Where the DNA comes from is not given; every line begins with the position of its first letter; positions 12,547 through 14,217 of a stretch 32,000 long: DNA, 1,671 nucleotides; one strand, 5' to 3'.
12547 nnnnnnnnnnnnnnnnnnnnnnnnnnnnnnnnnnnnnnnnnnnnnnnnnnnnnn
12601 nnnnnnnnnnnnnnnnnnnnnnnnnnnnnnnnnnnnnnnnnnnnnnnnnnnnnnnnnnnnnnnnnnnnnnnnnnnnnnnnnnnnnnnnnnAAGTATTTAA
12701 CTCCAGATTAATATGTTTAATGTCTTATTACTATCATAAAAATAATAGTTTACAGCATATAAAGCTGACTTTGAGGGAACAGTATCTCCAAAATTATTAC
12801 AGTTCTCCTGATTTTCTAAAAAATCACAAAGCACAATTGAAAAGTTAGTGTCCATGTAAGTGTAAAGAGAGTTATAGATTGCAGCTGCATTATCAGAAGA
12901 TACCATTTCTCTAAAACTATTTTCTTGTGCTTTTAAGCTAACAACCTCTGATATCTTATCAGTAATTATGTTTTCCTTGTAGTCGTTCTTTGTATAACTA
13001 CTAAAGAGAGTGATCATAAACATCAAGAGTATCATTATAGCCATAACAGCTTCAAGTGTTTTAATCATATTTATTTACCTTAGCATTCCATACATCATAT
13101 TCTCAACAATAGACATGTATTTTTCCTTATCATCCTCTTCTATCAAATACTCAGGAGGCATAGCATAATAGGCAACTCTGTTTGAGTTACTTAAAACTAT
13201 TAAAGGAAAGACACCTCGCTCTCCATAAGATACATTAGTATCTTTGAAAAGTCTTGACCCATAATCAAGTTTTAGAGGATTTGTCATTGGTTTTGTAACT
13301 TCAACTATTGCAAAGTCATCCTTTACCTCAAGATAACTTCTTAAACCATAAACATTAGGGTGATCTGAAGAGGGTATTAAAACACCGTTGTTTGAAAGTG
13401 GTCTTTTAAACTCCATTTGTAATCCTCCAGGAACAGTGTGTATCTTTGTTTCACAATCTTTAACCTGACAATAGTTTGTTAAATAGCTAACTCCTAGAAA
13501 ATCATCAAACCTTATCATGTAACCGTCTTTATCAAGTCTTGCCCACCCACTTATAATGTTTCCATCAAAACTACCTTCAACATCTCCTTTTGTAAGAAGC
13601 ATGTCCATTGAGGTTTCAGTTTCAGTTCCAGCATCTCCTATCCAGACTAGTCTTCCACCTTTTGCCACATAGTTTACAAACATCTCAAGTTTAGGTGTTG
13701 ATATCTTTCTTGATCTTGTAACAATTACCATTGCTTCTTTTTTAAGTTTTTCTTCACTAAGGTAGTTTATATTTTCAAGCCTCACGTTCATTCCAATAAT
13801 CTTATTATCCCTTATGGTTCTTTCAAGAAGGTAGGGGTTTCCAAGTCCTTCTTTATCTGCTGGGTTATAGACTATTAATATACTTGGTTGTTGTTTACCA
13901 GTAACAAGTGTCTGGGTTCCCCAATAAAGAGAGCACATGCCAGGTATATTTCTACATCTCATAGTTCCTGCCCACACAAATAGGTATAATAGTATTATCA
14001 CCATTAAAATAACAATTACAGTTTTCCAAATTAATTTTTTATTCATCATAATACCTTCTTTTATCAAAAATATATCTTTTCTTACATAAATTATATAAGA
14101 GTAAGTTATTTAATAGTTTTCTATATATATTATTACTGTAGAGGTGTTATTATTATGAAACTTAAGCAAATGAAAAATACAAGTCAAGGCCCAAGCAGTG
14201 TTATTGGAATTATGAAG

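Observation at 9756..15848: Orphan type-IV-filament-like module: a secretion ATPase with five unrecognisable partners and no platform protein or prepilin peptidase nearby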

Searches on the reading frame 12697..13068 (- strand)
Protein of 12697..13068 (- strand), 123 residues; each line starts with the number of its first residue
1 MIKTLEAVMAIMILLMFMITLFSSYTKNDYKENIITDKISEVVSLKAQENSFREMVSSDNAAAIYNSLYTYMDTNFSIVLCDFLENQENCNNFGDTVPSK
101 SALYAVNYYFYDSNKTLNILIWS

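Call 5: search_protein_families(library=pfam, proteins=[window:12697-13068:-], max_evalue=1)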
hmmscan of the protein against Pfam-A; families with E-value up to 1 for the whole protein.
window:12697-13068:- (123 aa): 3 families
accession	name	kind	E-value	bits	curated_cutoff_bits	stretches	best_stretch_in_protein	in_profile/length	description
PF09174.15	Maf1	-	0.0021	18.6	28.9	1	11-114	63-166/174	Maf1 regulator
PF23884.1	DUF7237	-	0.033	14.9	27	1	8-57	3-55/77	Family of unknown function (DUF7237)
PF23958.1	DUF7287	-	0.074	14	27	1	9-70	19-80/157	Family of unknown function (DUF7287)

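Call 6: search_protein_families(library=ncbifam, proteins=[window:12697-13068:-], max_evalue=1)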
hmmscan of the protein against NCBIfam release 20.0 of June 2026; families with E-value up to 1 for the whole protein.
window:12697-13068:- (123 aa): 3 families
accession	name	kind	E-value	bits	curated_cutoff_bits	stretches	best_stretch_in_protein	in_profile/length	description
NF040679.1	halocin_of_epi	equivalog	0.012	15.2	200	1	3-60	2-59/243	halocin C8 precursor-like protein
NF041013.1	T4P_ComGE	equivalog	0.028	14.5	49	1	4-39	8-43/83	competence type IV pilus minor pilin ComGE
NF046012.1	adhes_ESA_00282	equivalog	0.2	11.4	100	1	5-115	5-115/167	ESA_00282 family adhesion-associated protein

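Call 87: search_solved_structures(query=A8, max_evalue=10)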
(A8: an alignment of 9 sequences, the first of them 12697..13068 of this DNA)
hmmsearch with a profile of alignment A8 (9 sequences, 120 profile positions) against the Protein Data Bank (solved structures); distinct sequences matched with E-value up to 10: 16.
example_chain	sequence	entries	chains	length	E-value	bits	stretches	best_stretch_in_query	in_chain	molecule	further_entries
2k7r_A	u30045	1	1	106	0.042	17.3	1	31-92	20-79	Primosomal protein dnaI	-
2vdu_B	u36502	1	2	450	0.34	14.4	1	18-77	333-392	TRNA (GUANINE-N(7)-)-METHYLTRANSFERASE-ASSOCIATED WD REPEAT PROTEIN TRM82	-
4m4w_J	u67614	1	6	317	0.43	14.1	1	31-92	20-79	Primosomal protein DnaI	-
9u62_B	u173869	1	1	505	0.74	13.3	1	43-95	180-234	Complement factor B Bb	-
6rur_J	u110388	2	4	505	0.74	13.3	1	43-95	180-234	Complement factor B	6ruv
2win_I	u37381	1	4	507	0.75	13.3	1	43-95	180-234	COMPLEMENT FACTOR B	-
7yr5_B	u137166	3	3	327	0.92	13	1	3-50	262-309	Embigin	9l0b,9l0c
6sw9_A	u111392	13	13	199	1.2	12.6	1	17-69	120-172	30S ribosomal protein S3Ae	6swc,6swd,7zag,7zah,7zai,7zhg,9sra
2xwb_F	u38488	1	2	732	1.3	12.5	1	44-95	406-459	COMPLEMENT FACTOR B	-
7noz_F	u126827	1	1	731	1.3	12.5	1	44-95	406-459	Complement factor B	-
2xwj_I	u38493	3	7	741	1.3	12.5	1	44-95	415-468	COMPLEMENT FACTOR B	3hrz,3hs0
11mg_D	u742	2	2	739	1.3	12.5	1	44-95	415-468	Complement factor B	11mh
2ok5_A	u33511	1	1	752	1.4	12.5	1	44-95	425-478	Complement factor B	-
8enu_D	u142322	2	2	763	1.4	12.4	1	44-95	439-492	Complement factor B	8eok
7jtn_A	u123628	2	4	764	1.4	12.4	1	44-95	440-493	Complement factor B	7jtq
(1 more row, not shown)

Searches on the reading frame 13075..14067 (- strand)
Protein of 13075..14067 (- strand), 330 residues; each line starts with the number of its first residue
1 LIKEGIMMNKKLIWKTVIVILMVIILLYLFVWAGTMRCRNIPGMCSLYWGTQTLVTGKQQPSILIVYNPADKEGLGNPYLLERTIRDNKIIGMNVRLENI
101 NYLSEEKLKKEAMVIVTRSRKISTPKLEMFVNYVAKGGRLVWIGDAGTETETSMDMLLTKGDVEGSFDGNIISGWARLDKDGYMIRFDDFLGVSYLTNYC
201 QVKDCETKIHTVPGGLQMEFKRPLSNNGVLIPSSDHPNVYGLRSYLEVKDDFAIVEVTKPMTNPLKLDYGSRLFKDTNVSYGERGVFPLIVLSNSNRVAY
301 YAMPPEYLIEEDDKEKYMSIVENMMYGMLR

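Call 5: search_protein_families(library=pfam, proteins=[window:13075-14067:-], max_evalue=1)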
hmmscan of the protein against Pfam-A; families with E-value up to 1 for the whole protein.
window:13075-14067:- (330 aa): 4 families
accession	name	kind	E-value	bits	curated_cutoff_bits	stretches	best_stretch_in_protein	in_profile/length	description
PF09822.16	ABC_transp_aux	-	0.031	13.9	34.7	1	109-155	45-88/288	ABC-type uncharacterized transport system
PF11059.14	DUF2860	-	0.084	12.5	22.9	1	31-100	60-131/294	Protein of unknown function (DUF2860)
PF23355.1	IFT52_GIFT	-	0.12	11.9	27.2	1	99-157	34-95/246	IFT52 GIFT domain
PF14258.12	DUF4350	-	0.23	12.1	30.4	1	109-152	36-76/181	Domain of unknown function (DUF4350)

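Call 6: search_protein_families(library=ncbifam, proteins=[window:13075-14067:-], max_evalue=1)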
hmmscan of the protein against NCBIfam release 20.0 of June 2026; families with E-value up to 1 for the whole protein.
window:13075-14067:- (330 aa): 0 families

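Call 21: search_solved_structures(query=A2, max_evalue=10)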
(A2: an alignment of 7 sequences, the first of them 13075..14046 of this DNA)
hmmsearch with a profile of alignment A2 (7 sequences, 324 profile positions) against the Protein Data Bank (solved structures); distinct sequences matched with E-value up to 10: 6.
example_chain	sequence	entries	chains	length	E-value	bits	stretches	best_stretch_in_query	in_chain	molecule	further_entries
6dmp_B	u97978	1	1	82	1.5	11.1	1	82-129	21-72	Designed orthogonal protein DHD13_XAAA_B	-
7dzn_D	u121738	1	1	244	2.1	10.6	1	29-53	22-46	beta chain T18A TCR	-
7dzm_D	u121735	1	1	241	2.1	10.6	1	29-53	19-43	beta chain T18A TCR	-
24st_B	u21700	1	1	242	2.2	10.5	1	29-53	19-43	Beta chain 14D7 TCR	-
8gom_E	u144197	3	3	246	2.3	10.5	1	29-53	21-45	SARS-CoV-2 specific private TCR RLQ7 beta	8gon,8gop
6p64_E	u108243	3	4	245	2.3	10.5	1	29-53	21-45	302TIL TCR beta chain | 302 TIL T cell receptor beta chain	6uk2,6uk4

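Call 29: find_homologous_proteins(query=window:13075-14046:-, max_evalue=0.001)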
Query window:13075-14046:- (323 aa): 94 proteins with E <= 0.001 among 1368 candidates.
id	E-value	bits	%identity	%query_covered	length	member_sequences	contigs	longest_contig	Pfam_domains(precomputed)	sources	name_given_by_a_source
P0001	2.7e-216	735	100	100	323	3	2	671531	-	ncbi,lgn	-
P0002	6.8e-186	635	84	100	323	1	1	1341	-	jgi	jgi:hypothetical protein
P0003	5.4e-183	625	82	100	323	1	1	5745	-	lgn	-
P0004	7.9e-170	582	78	93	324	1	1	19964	-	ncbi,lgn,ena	-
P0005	2.2e-169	581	75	100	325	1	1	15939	-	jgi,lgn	-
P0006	1.9e-168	578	75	100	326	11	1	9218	-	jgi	-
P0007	1.1e-167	575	76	100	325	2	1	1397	-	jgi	jgi:hypothetical protein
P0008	3.0e-165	567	74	93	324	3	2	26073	-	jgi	jgi:hypothetical protein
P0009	5.9e-164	563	76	94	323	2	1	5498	-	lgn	-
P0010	1.4e-162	558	74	100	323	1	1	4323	-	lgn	-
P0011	5.5e-161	553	74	100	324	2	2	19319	-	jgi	jgi:hypothetical protein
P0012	9.8e-155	533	70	100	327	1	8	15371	-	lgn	-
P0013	3.6e-131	455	60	99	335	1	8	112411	-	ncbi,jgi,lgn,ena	-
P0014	1.0e-128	447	59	93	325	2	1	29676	-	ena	-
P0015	6.2e-127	441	60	94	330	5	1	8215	-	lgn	-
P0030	2.7e-80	288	48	98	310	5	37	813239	-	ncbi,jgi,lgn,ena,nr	ncbi:MAG TPA: hypothetical protein PK655_00465 [archaeon]|jgi:hypothetical protein|nr:hypothetical p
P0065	3.1e-35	140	34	92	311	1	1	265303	-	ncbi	-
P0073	3.0e-32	130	33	98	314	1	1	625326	-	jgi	jgi:hypothetical protein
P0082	1.2e-29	122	33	93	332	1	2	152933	-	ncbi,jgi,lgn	ncbi:MAG: hypothetical protein WC308_01080 [archaeon]|jgi:hypothetical protein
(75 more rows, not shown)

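Call 30: find_encoding_contigs(protein=P0073, flank=10000, max_places=2)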
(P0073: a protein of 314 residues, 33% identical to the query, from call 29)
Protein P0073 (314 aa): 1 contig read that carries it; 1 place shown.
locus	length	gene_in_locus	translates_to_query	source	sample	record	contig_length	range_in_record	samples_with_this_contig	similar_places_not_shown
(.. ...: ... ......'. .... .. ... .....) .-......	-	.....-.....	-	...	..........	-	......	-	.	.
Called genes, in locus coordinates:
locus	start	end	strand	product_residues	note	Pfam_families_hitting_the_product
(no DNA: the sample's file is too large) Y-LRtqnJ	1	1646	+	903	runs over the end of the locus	PF13385:Laminin_G_3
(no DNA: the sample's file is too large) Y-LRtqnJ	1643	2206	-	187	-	PF07714:PK_Tyr_Ser-Thr (weak)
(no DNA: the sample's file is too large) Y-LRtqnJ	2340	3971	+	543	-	PF00118:Cpn60_TCP1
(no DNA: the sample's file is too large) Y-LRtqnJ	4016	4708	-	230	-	-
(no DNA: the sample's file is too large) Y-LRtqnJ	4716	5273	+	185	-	-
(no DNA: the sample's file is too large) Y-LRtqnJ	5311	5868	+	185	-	PF00625:Guanylate_kin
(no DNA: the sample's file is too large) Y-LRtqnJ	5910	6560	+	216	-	PF05552:MS_channel_1st_1 (weak)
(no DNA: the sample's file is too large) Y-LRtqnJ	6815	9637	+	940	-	PF00133:tRNA-synt_1, PF09334:tRNA-synt_1g, PF08264:Anticodon_1, PF19302:DUF5915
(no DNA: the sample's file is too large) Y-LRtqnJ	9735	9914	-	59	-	PF03911:Sec61_beta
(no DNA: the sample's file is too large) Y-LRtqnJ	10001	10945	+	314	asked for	-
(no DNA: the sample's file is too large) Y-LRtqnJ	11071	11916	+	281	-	-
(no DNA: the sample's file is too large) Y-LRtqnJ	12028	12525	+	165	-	-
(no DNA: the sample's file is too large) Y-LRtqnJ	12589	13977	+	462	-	PF02788:RuBisCO_large_N, PF00016:RuBisCO_large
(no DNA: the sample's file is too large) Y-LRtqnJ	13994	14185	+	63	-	-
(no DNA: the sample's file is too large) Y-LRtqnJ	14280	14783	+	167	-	-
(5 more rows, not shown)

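Call 31: find_encoding_contigs(protein=P0065, flank=10000, max_places=2)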
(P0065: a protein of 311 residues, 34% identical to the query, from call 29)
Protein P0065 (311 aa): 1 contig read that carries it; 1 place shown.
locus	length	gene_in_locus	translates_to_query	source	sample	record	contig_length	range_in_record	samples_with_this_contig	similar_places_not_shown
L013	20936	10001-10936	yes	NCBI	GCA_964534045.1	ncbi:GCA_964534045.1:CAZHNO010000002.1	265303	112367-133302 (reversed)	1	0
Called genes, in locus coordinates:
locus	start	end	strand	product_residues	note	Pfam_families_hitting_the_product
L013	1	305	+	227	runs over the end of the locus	-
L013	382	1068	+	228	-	-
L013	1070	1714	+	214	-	-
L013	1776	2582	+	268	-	-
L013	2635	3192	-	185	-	PF00069:Pkinase (weak)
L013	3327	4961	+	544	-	PF00118:Cpn60_TCP1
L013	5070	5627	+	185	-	PF00005:ABC_tran (weak), PF00625:Guanylate_kin, PF08433:KTI12 (faint), PF13238:AAA_18 (weak), PF20720:nSTAND3 (weak)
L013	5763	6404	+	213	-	PF05552:MS_channel_1st_1 (weak)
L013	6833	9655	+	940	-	PF00133:tRNA-synt_1, PF09334:tRNA-synt_1g, PF08264:Anticodon_1, PF19302:DUF5915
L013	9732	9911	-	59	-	PF03911:Sec61_beta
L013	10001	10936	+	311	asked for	-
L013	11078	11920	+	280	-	-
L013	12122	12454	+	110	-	PF01918:Alba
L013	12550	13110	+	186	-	-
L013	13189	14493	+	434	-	PF02788:RuBisCO_large_N, PF00016:RuBisCO_large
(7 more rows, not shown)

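Call 33: find_encoding_contigs(protein=P0030, flank=10000, max_places=1)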
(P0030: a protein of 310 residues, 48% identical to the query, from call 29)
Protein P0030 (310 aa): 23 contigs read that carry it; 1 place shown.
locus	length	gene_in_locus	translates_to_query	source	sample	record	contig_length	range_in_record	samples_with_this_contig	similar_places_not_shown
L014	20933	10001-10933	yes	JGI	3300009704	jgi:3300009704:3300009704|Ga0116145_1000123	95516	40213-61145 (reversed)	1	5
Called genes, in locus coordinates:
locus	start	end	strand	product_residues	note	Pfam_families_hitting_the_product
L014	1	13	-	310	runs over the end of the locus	PF01699:Na_Ca_ex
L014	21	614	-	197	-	PF00160:Pro_isomerase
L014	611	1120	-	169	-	-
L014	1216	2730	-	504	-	PF00587:tRNA-synt_2b, PF03129:HGTP_anticodon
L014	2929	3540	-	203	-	-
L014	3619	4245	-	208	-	PF22175:Ogg-HhH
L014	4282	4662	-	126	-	PF06397:Desulfoferrod_N, PF01880:Desulfoferrodox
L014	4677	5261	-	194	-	PF00210:Ferritin, PF02915:Rubrerythrin, PF21349:RUBY_RBDX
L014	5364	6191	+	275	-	-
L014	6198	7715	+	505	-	-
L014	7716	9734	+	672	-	-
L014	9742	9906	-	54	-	PF03911:Sec61_beta (weak)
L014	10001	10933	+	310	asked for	-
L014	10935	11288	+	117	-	-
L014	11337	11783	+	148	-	-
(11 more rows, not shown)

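Call 34: find_encoding_contigs(protein=P0082, flank=10000, max_places=1)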
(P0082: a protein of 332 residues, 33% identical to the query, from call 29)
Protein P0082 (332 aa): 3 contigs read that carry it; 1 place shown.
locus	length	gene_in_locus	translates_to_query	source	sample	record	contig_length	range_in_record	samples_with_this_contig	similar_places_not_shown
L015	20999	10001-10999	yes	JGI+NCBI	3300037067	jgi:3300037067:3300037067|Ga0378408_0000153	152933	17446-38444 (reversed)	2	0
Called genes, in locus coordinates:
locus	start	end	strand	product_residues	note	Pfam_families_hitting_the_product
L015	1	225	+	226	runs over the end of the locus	PF24336:DUF7504 (weak)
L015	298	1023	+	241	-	-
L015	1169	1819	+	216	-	-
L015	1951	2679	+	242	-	-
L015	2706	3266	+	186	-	PF12917:YfbR-like, PF13023:HD_3, PF01966:HD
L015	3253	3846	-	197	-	PF00069:Pkinase (weak)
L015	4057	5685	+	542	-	PF00118:Cpn60_TCP1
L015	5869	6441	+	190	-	PF00625:Guanylate_kin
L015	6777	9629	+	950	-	PF00133:tRNA-synt_1, PF09334:tRNA-synt_1g, PF01406:tRNA-synt_1e (weak), PF01921:tRNA-synt_1f (weak), PF08264:Anticodon_1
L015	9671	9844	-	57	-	PF03911:Sec61_beta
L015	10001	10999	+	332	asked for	-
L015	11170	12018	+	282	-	-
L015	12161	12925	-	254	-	PF02129:Peptidase_S15, PF12146:Hydrolase_4, PF20434:BD-FAE (weak), PF00561:Abhydrolase_1, PF12697:Abhydrolase_6, PF05728:UPF0227 (weak), PF00326:Peptidase_S9, PF08840:BAAT_C (weak), +5 more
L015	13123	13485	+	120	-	PF01918:Alba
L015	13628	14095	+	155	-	-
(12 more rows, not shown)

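Call 52: predict_structure(alignment_id=A4)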
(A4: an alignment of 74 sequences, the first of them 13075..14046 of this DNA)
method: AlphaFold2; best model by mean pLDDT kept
length: 323 residues; sequences in the alignment: 74
mean_pLDDT: 92.3   pTM: 0.89
mean pLDDT of the five models: 92.3, 91.4, 91.2, 90.9, 89.0
residues with pLDDT >= 90: 236; 70-90: 86; 50-70: 1; < 50: 0
segments of 3 or more residues with pLDDT < 50: none
pLDDT, mean of each block of 10 residues (from residue 1): 91 94 86 88 87 92 95 94 86 95 95 97 95 97 92 93 94 92 96 95 85 91 91 87 95 94 93 91 95 97 87 92 89
secondary structure, 60 per line:
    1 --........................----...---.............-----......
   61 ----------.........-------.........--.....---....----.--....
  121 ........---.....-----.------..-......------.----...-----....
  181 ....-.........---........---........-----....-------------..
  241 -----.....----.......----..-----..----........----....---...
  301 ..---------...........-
elements in order: H3-26 H37-49 E55-60 H71-79 E87-92 H98-102 E106-109 H117-128 E132-136 H153-157 E169-171 E177-179 H180-184 E186-191 E198-205 E209-216 E222-225 E246-250 E255-261 E279-286 E291-294 H298-302 H312-322

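Call 56: fold_search(model_id=the predicted structure, library=pdb)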
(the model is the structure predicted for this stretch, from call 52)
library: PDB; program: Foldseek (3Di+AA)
matches with E <= 10: 1287; with E <= 0.001: 99
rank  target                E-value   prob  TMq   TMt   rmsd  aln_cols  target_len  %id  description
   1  4pxy_A                1.4e-07  1.00  0.50  0.64   5.0       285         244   17  Crystal structure of a Putative thua-like protein (BACUNI_01602) from Bacteroides uniformis ATCC 8492 at 1.50 A resolu (released 2014-04-23)
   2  5xb7_F                5.6e-07  1.00  0.48  0.24   4.8       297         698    9  GH42 alpha-L-arabinopyranosidase from Bifidobacterium animalis subsp. lactis Bl-04 (released 2017-11-01)
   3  4jqs_A                5.9e-07  1.00  0.50  0.63   4.9       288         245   16  Crystal structure of a Putative thua-like protein (BACUNI_01602) from Bacteroides uniformis ATCC 8492 at 2.30 A resolu (released 2013-05-08)
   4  2gk3_E                8.5e-07  1.00  0.44  0.56   8.4       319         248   12  Cytoplasmic Protein STM3548 from Salmonella typhimurium (released 2006-05-02)
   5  5xb7_B                1.6e-06  1.00  0.46  0.23   6.1       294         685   10  GH42 alpha-L-arabinopyranosidase from Bifidobacterium animalis subsp. lactis Bl-04 (released 2017-11-01)
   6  4oif_A                1.6e-06  1.00  0.39  0.20  10.5       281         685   12  3D structure of Gan42B, a GH42 beta-galactosidase from G. (released 2015-02-04)
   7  5xb7_C                1.6e-06  1.00  0.49  0.24   5.4       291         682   10  GH42 alpha-L-arabinopyranosidase from Bifidobacterium animalis subsp. lactis Bl-04 (released 2017-11-01)
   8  5xb7_E                1.6e-06  1.00  0.49  0.24   5.4       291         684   10  GH42 alpha-L-arabinopyranosidase from Bifidobacterium animalis subsp. lactis Bl-04 (released 2017-11-01)
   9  5e9a_A                1.9e-06  1.00  0.47  0.24  10.3       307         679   11  Crystal structure analysis of the cold-adamped beta-galactosidase from Rahnella sp. R3 (released 2016-10-26)
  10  5xb7_A                2.0e-06  1.00  0.49  0.24   5.3       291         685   10  GH42 alpha-L-arabinopyranosidase from Bifidobacterium animalis subsp. lactis Bl-04 (released 2017-11-01)
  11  5dfa_A                2.0e-06  1.00  0.39  0.20   8.3       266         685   12  3D structure of the E323A catalytic mutant of Gan42B, a GH42 beta-galactosidase from G. stearothermophilus (released 2015-12-09)
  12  4oif_B                2.8e-06  1.00  0.38  0.20   8.2       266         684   13  3D structure of Gan42B, a GH42 beta-galactosidase from G. (released 2015-02-04)
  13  5fms_A                2.8e-06  1.00  0.42  0.57   7.3       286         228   14  mmIFT52 N-terminal domain (released 2016-03-09)
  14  5e9a_B                3.0e-06  1.00  0.46  0.23   6.6       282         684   11  Crystal structure analysis of the cold-adamped beta-galactosidase from Rahnella sp. R3 (released 2016-10-26)
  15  8ibt_A                3.0e-06  1.00  0.40  0.20   7.6       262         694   14  Crystal structure of GH42 beta-galactosidase BiBga42A from Bifidobacterium longum subspecies infantis E318S mutant in  (released 2023-06-07)
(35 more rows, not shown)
